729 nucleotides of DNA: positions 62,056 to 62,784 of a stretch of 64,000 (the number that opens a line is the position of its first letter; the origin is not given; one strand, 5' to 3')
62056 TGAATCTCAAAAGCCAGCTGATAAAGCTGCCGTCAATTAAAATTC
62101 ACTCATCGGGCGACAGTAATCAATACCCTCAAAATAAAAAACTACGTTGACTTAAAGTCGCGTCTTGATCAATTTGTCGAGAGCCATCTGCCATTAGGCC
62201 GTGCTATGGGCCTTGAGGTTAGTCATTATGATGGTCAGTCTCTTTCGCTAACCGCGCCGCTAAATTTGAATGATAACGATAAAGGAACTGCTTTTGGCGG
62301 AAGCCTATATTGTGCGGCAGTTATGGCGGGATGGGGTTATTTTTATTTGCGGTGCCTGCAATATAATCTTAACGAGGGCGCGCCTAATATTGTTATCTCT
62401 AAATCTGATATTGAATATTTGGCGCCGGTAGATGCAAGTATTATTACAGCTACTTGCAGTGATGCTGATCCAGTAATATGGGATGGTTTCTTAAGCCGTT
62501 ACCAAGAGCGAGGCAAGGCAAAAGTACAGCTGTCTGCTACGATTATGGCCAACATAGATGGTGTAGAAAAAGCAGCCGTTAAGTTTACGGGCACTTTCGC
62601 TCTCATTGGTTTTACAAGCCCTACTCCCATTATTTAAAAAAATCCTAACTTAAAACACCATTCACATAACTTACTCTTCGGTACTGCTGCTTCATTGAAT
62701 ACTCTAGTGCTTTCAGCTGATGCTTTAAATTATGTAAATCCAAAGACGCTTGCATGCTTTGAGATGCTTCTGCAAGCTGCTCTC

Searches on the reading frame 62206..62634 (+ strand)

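Call 3: search_protein_families(library=pfam, proteins=[window:62206-62634:+], max_evalue=0.01)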
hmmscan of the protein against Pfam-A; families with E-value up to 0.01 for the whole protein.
window:62206-62634:+ (143 aa): 1 family
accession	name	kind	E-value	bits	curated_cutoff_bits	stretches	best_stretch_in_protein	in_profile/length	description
PF09500.16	YiiD_C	-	3e-33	115.2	27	1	1-133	18-142/144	Putative thioesterase (yiiD_Cterm)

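Call 4: search_protein_families(library=ncbifam, proteins=[window:62206-62634:+], max_evalue=0.01)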
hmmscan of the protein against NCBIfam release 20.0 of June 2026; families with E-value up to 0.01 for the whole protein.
window:62206-62634:+ (143 aa): 1 family
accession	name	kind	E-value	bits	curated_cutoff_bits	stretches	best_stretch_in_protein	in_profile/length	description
TIGR02447.1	yiiD_Cterm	subfamily_domain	5.2e-35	120.3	97.1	1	1-133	12-136/138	putative thioesterase domain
